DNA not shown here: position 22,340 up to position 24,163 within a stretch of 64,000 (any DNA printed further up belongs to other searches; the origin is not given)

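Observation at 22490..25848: Archaeal/eukaryotic-type PheRS (long alpha with wHTH N-domain; ~613-aa beta) in a myxobacterial genome, with a zinc-ribbon insertion in beta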

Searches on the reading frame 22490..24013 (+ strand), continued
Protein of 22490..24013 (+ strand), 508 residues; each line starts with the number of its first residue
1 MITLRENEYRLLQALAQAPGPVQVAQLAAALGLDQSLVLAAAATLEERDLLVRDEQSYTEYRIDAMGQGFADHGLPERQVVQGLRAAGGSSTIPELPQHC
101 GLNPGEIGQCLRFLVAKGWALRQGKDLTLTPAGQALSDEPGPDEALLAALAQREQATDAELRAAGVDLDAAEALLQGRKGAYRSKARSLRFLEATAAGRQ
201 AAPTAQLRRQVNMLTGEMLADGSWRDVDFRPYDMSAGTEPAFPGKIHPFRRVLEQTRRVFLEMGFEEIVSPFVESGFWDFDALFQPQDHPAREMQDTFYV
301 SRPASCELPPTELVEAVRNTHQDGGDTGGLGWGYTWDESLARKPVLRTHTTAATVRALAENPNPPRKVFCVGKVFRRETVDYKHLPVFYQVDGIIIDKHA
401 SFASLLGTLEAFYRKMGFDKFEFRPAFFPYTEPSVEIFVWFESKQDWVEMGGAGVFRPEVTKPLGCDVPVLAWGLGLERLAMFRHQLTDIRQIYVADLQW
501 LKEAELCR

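Call 51: find_homologous_proteins(query=window:22490-24013:+, max_evalue=1e-10)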
Query window:22490-24013:+ (508 aa): 7901 proteins with E <= 1e-10 among 8000 candidates; the best 120 are listed.
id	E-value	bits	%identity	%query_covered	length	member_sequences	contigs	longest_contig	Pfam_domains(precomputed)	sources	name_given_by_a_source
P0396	0.0e+0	1164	100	100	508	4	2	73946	PF01409.26,PF09339.17,PF12802.14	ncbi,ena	-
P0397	0.0e+0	1026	87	100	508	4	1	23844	PF01409.26,PF12802.14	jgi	jgi:phenylalanyl-tRNA synthetase alpha chain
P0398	0.0e+0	1021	88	100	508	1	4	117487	PF01409.26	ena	-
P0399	7.4e-296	1000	85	100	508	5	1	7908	PF01409.26,PF12802.14,PF25213.2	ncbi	-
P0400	4.4e-295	998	86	100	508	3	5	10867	PF01047.29,PF01409.26,PF12802.14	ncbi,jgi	jgi:phenylalanyl-tRNA synthetase alpha chain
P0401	1.2e-294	996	85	100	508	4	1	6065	PF01409.26,PF12802.14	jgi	jgi:phenylalanyl-tRNA synthetase alpha chain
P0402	3.1e-291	985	83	100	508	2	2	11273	PF01409.26,PF09339.17,PF12802.14,PF00152.26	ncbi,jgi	jgi:phenylalanyl-tRNA synthetase alpha chain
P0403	3.6e-286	968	83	100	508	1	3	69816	PF01409.26,PF09339.17,PF12802.14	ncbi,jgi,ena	-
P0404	1.2e-277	940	81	100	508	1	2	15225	PF01409.26,PF09339.17,PF12802.14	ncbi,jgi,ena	-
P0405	6.3e-260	882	77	100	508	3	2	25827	PF01409.26,PF12802.14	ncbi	-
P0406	1.6e-259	880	76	100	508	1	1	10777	PF01409.26,PF12802.14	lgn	-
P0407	4.2e-258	876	77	100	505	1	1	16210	PF01409.26,PF12802.14,PF00152.26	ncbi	ncbi:MAG: phenylalanine--tRNA ligase subunit alpha [Pseudomonadota bacterium]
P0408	5.4e-252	855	75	100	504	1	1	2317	PF01409.26,PF12802.14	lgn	-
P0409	6.9e-244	829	73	100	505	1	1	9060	PF01409.26,PF17759.7,PF12802.14,PF00152.26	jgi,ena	jgi:phenylalanyl-tRNA synthetase alpha chain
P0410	1.8e-239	814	70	100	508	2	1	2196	PF01409.26,PF17759.7,PF00152.26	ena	-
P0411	1.1e-238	811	70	100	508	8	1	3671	PF01409.26,PF01978.26,PF17759.7,PF09339.17,PF12802.14,PF25213.2,PF00152.26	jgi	jgi:phenylalanyl-tRNA synthetase alpha chain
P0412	3.9e-237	806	70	100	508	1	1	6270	PF01409.26,PF12802.14,PF00152.26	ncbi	-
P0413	2.6e-232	790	70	100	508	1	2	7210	PF01409.26,PF12802.14,PF00152.26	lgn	-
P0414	3.0e-232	790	69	100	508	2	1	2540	PF01409.26,PF17759.7,PF00152.26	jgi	jgi:phenylalanyl-tRNA synthetase alpha chain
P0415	3.7e-232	790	70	100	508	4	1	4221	PF01409.26,PF17759.7,PF00152.26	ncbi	-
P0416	5.3e-231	786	69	100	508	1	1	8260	PF01409.26,PF12802.14,PF00152.26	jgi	jgi:phenylalanyl-tRNA synthetase alpha chain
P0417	4.6e-230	783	69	100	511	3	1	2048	PF01409.26,PF00152.26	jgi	-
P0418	2.0e-228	778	69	100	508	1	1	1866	PF01409.26,PF17759.7,PF00152.26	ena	-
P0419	6.0e-228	776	66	100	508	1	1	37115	PF01409.26,PF17759.7,PF09339.17,PF25213.2,PF00152.26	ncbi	-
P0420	3.3e-227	774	69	100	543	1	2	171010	PF01409.26,PF17759.7,PF00152.26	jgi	jgi:phenylalanyl-tRNA synthetase alpha chain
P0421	4.4e-227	773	67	100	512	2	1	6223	PF13412.13,PF01409.26,PF01978.26,PF01022.27,PF09339.17,PF12802.14,PF00152.26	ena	-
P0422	2.4e-226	771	68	100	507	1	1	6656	PF01409.26,PF17759.7,PF25213.2,PF00152.26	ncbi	-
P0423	2.9e-226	770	69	100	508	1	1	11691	PF01409.26,PF17759.7,PF00152.26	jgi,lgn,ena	-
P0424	1.0e-224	765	68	100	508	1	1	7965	PF01409.26,PF17759.7,PF00152.26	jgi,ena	-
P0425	2.1e-224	764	68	100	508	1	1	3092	PF01409.26,PF17759.7,PF00152.26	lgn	-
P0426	4.3e-224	763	68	100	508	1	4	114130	PF01409.26,PF17759.7,PF00152.26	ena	-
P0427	3.8e-207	707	69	91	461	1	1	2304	PF01409.26,PF01978.26,PF01022.27,PF17759.7,PF12802.14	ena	-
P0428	1.8e-206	705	63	100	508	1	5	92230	PF01409.26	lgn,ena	-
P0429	2.1e-204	698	62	100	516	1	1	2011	PF01409.26,PF09339.17,PF12802.14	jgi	jgi:phenylalanyl-tRNA synthetase alpha chain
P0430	2.7e-204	698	63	100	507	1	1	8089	PF01409.26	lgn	-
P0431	5.7e-202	690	60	100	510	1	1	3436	PF01409.26,PF09339.17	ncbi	-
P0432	2.0e-199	682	62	100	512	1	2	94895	PF01409.26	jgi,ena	-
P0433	3.1e-199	681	62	100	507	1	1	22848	PF01409.26,PF01978.26,PF17759.7,PF09339.17,PF12802.14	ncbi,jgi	-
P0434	7.1e-199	680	61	100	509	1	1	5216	PF01409.26,PF01978.26,PF09339.17,PF12802.14,PF25213.2,PF00152.26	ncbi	-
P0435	9.7e-199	680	62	100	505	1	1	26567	PF25212.3,PF01409.26,PF01978.26,PF12802.14,PF00152.26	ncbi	-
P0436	1.1e-198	680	60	100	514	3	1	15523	PF01409.26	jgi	jgi:phenylalanyl-tRNA synthetase alpha chain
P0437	4.0e-198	678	60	100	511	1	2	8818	PF01409.26,PF17782.8,PF09339.17,PF12802.14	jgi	jgi:phenylalanyl-tRNA synthetase alpha chain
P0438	8.4e-198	677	61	100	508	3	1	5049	PF01409.26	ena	-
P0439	5.0e-197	674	60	100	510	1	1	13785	PF01409.26,PF01022.27,PF12802.14,PF25213.2,PF00152.26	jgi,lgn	jgi:phenylalanyl-tRNA synthetase alpha chain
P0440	7.3e-197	674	60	100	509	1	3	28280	PF01409.26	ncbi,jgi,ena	-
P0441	8.3e-197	673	58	100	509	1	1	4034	PF01409.26,PF09339.17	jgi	jgi:phenylalanyl-tRNA synthetase alpha chain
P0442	5.0e-196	671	60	100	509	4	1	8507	PF01409.26,PF09339.17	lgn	-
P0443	5.1e-196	671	59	100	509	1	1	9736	PF01409.26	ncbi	ncbi:MAG: phenylalanine--tRNA ligase subunit alpha [Pseudomonadota bacterium]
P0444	8.9e-196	670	59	100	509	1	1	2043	PF01409.26,PF09339.17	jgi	jgi:phenylalanyl-tRNA synthetase alpha chain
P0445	1.0e-195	670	60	100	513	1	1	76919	PF01409.26,PF09339.17,PF12802.14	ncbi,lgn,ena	-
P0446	3.4e-195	668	59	100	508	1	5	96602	PF01409.26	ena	-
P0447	6.6e-195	667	59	100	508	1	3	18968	PF01409.26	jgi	-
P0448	8.9e-195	667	61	100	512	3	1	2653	PF01409.26,PF17759.7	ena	-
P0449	2.6e-194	665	58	100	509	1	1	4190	PF01409.26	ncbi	-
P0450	4.1e-194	664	60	100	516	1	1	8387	PF01409.26,PF01978.26,PF25213.2,PF00152.26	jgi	jgi:phenylalanyl-tRNA synthetase alpha chain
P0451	9.6e-194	663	59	100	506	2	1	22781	PF01409.26,PF12802.14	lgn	-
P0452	1.9e-193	662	61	100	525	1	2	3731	PF01409.26,PF00152.26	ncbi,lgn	-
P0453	4.2e-193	661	60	100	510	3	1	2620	PF01409.26,PF01978.26,PF09339.17,PF12802.14,PF25213.2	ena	-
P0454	6.6e-193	660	61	100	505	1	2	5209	PF01409.26,PF00152.26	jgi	jgi:phenylalanyl-tRNA synthetase alpha chain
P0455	9.4e-193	660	59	100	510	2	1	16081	PF01409.26,PF12802.14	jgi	-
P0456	9.5e-193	660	59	99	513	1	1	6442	PF01409.26,PF00152.26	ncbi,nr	ncbi:MAG: phenylalanine--tRNA ligase subunit alpha [Myxococcales bacterium]|nr:phenylalanine--tRNA l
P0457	2.1e-192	659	58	100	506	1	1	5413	PF01409.26,PF09339.17,PF12802.14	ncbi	ncbi:MAG: phenylalanine--tRNA ligase subunit alpha [Candidatus Eremiobacterota bacterium]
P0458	2.3e-192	659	58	100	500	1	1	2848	PF01409.26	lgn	-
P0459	2.3e-192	659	59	100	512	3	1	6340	PF01409.26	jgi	jgi:phenylalanyl-tRNA synthetase alpha chain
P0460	2.4e-192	659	58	100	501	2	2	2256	PF01409.26,PF17759.7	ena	-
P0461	5.7e-192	657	59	100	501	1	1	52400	PF01409.26,PF09339.17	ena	-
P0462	1.1e-191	656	59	100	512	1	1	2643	PF01409.26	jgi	jgi:phenylalanyl-tRNA synthetase alpha chain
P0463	1.3e-191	656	59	100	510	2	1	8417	PF01409.26,PF01978.26,PF09339.17,PF12802.14,PF25213.2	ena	-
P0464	1.3e-191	656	58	99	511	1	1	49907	PF01409.26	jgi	-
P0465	1.5e-191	656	58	100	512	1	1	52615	PF01409.26,PF01978.26,PF17759.7,PF12802.14,PF00152.26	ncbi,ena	-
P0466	1.6e-191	656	59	100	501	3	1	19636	PF01409.26,PF17759.7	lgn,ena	-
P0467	1.7e-191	656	58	100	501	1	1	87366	PF01409.26,PF17759.7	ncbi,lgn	-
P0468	3.3e-191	655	59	100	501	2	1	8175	PF01409.26,PF12802.14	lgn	-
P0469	3.4e-191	655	58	100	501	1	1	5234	PF01409.26,PF17759.7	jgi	-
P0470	4.4e-191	654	58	100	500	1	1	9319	PF01409.26,PF09339.17,PF12802.14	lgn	-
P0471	6.4e-191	654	60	100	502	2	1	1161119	PF01409.26,PF17759.7,PF12802.14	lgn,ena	-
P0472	7.0e-191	654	59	100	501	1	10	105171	PF01409.26,PF17759.7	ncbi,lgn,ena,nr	ncbi:hypothetical protein ABS71_04325 [bacterium SCN 62-11]|nr:phenylalanine--tRNA ligase subunit al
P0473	7.0e-191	654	58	100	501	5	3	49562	PF01409.26,PF17759.7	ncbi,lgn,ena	-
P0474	7.3e-191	654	58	100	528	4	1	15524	PF01409.26,PF17759.7,PF00152.26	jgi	-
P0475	7.8e-191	654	58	100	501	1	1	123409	PF01409.26,PF17759.7,PF12802.14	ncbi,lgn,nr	ncbi:phenylalanine--tRNA ligase subunit alpha [bacterium]|nr:phenylalanine--tRNA ligase subunit alph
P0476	8.7e-191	653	59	100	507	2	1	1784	PF01409.26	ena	-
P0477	9.8e-191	653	59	100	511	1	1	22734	PF01409.26,PF12802.14,PF25213.2,PF00152.26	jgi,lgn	jgi:phenylalanyl-tRNA synthetase alpha chain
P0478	1.1e-190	653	59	100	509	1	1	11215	PF01409.26,PF12802.14,PF13545.13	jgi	-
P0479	1.6e-190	653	59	100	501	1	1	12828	PF01409.26,PF09339.17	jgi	jgi:phenylalanyl-tRNA synthetase alpha chain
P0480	2.5e-190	652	57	100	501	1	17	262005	PF01409.26,PF17759.7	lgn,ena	-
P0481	3.3e-190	652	58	100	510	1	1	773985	PF01409.26,PF09339.17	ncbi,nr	ncbi:MAG: phenylalanine--tRNA ligase subunit alpha [Proteobacteria bacterium]|nr:phenylalanine--tRNA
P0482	4.3e-190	651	58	100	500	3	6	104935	PF01409.26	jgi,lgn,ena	jgi:phenylalanyl-tRNA synthetase alpha chain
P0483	6.2e-190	651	59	100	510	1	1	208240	PF01409.26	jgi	jgi:phenylalanyl-tRNA synthetase alpha chain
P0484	7.3e-190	650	58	100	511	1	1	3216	PF01409.26,PF17759.7,PF12802.14,PF00152.26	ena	-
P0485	1.1e-189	650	56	100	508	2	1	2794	PF01409.26,PF12802.14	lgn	-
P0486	1.2e-189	650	59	99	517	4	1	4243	PF01409.26,PF00152.26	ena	-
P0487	1.3e-189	650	57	100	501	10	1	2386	PF01409.26,PF17759.7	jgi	-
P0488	2.2e-189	649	56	100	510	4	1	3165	PF01409.26,PF09339.17,PF12802.14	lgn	-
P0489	8.4e-189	647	57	100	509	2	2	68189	PF01409.26,PF01978.26,PF17759.7,PF25213.2,PF00152.26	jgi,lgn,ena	-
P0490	9.7e-189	647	58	100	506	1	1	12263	PF13412.13,PF01409.26,PF09339.17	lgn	-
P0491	1.1e-188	647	57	100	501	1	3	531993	PF01409.26,PF17759.7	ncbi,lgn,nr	ncbi:MAG: phenylalanine--tRNA ligase subunit alpha [Candidatus Eremiobacteraeota bacterium]|nr:pheny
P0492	1.3e-188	646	58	100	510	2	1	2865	PF01409.26,PF12802.14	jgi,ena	-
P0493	1.4e-188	646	57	100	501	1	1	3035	PF01409.26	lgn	-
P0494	1.5e-188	646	58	99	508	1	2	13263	PF01409.26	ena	-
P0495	1.8e-188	646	57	100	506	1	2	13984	PF01409.26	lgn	-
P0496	1.9e-188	646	56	99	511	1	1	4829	PF01409.26,PF25213.2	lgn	-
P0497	3.0e-188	645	58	100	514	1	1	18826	PF13412.13,PF01409.26,PF01022.27,PF09339.17,PF12802.14,PF00152.26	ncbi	-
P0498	5.4e-188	644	59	100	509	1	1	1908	PF01409.26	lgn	-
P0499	7.1e-188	644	57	100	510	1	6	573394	PF01409.26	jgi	jgi:phenylalanyl-tRNA synthetase alpha chain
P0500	8.0e-188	644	59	100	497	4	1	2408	PF01409.26,PF09339.17,PF12802.14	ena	-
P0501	8.5e-188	644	58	99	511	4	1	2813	PF01409.26,PF01978.26,PF09339.17,PF12802.14,PF25213.2,PF00152.26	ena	-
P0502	9.3e-188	643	57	99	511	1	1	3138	PF13412.13,PF01409.26,PF09339.17,PF12802.14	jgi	jgi:phenylalanyl-tRNA synthetase alpha chain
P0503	1.0e-187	643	58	99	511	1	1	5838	PF01409.26,PF09339.17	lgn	-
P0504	1.3e-187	643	58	99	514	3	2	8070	PF01409.26,PF01978.26,PF25213.2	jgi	-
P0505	1.4e-187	643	58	100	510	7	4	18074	PF01409.26,PF09339.17,PF12802.14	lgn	-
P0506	1.9e-187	642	57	99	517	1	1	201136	PF01409.26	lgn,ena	-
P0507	2.8e-187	642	57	99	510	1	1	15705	PF01409.26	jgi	jgi:phenylalanyl-tRNA synthetase alpha chain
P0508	3.2e-187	642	58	100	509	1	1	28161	PF01409.26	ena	-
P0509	3.3e-187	642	58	100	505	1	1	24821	PF01409.26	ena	-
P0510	6.6e-187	641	59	99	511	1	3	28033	PF01409.26,PF17759.7,PF25213.2,PF00152.26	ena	-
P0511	6.9e-187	641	57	100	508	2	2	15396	PF01409.26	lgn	-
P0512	7.9e-187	640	57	100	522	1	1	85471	PF01047.29,PF01409.26,PF12802.14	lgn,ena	-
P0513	8.1e-187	640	58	100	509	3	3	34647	PF01409.26,PF09339.17,PF12802.14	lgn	-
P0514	8.9e-187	640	59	100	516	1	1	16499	PF01409.26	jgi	jgi:phenylalanyl-tRNA synthetase alpha chain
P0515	9.0e-187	640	58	100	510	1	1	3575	PF01409.26,PF09339.17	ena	-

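Call 52: find_encoding_contigs(protein=P0396, flank=10000, max_places=4)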
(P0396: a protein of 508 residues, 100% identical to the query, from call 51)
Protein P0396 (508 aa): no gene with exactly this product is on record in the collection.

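Call 54: list_cluster_members(proteins=[P0396, P0001, P0005, P0006, P0011, P0275, P0277, P0279, P0280, P0283])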
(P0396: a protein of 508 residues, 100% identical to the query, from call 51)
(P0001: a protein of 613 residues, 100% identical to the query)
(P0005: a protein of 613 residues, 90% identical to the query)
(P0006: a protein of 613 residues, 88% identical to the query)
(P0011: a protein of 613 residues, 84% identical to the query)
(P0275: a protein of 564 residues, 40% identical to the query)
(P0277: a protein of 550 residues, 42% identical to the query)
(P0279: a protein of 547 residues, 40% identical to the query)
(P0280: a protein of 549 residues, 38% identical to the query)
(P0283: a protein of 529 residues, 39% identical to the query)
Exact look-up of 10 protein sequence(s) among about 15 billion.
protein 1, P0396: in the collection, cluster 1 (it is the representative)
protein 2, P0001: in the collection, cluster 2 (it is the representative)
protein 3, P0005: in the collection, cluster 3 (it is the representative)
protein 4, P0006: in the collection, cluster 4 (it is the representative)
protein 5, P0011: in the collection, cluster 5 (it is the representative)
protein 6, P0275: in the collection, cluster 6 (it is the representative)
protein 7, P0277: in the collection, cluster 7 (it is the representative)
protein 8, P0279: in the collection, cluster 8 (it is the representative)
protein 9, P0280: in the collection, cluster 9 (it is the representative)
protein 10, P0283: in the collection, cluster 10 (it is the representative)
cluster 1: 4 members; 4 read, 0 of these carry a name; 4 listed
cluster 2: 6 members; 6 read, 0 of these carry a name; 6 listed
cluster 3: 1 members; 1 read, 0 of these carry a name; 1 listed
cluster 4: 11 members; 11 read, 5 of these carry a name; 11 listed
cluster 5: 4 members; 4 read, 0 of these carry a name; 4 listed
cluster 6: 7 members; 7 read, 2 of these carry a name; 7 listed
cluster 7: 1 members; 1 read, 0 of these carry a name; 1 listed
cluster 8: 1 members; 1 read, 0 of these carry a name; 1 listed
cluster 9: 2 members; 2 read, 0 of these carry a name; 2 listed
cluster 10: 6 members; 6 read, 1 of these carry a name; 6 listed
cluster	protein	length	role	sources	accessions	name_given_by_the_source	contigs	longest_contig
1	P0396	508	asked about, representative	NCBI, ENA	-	-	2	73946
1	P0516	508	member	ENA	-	-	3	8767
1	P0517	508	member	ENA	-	-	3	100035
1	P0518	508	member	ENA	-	-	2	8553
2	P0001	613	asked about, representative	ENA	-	-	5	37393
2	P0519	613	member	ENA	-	-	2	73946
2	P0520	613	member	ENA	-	-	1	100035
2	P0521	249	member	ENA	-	-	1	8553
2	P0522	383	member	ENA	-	-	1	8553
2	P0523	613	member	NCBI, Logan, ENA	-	-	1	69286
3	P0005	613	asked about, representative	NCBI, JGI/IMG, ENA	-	-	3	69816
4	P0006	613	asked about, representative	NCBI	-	-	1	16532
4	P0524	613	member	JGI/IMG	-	phenylalanyl-tRNA synthetase beta chain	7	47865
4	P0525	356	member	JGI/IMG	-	phenylalanyl-tRNA synthetase beta chain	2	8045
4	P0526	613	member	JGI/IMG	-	phenylalanyl-tRNA synthetase beta chain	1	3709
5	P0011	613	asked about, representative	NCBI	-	-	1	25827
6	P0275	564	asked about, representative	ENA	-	-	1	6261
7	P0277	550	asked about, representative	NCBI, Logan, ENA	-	-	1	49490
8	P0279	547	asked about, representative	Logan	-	-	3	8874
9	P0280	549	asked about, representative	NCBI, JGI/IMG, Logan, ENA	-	-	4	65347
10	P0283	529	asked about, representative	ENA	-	-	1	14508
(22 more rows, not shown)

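Call 73: predict_structure(alignment_id=A4)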
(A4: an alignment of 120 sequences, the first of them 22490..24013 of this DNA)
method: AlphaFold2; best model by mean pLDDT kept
length: 508 residues; sequences in the alignment: 120
mean_pLDDT: 86.5   pTM: 0.52
mean pLDDT of the five models: 86.5, 85.3, 83.5, 83.2, 82.6
residues with pLDDT >= 90: 311; 70-90: 137; 50-70: 35; < 50: 25
segments of 3 or more residues with pLDDT < 50: 235-240, 378-383, 502-508
pLDDT, mean of each block of 10 residues (from residue 1): 92 96 96 94 96 96 96 95 95 93 93 94 95 91 96 95 96 94 95 97 92 81 84 50 67 94 94 79 53 61 86 91 87 82 80 89 96 67 63 95 95 94 88 92 87 91 93 90 81 62 44
secondary structure, 60 per line:
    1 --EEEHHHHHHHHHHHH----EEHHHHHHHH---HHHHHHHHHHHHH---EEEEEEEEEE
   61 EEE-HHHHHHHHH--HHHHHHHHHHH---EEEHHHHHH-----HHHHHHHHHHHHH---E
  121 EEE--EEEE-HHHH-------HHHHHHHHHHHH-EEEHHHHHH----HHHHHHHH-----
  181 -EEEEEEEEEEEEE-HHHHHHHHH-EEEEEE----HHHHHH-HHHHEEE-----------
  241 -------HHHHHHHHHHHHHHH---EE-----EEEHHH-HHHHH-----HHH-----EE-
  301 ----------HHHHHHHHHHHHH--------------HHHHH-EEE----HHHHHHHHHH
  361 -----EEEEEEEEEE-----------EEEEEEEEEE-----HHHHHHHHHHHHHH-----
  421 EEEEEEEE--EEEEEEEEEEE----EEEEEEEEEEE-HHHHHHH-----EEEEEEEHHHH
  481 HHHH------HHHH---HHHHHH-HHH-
elements in order: E3-5 H6-17 H24-31 H35-47 E51-63 H65-73 H76-86 E90-92 H93-98 H104-116 E120-123 E126-129 H131-134 H142-153 E155-157 H158-163 H168-175 E182-194 H196-204 E206-211 H216-221 H223-226 E227-229 H248-262 E273-275 H280-284 H311-323 H338-342 E344-346 H351-360 E366-375 E387-396 H402-415 E421-428 E431-441 E446-456 H458-464 E470-476 H477-484 H491-494 H498-503
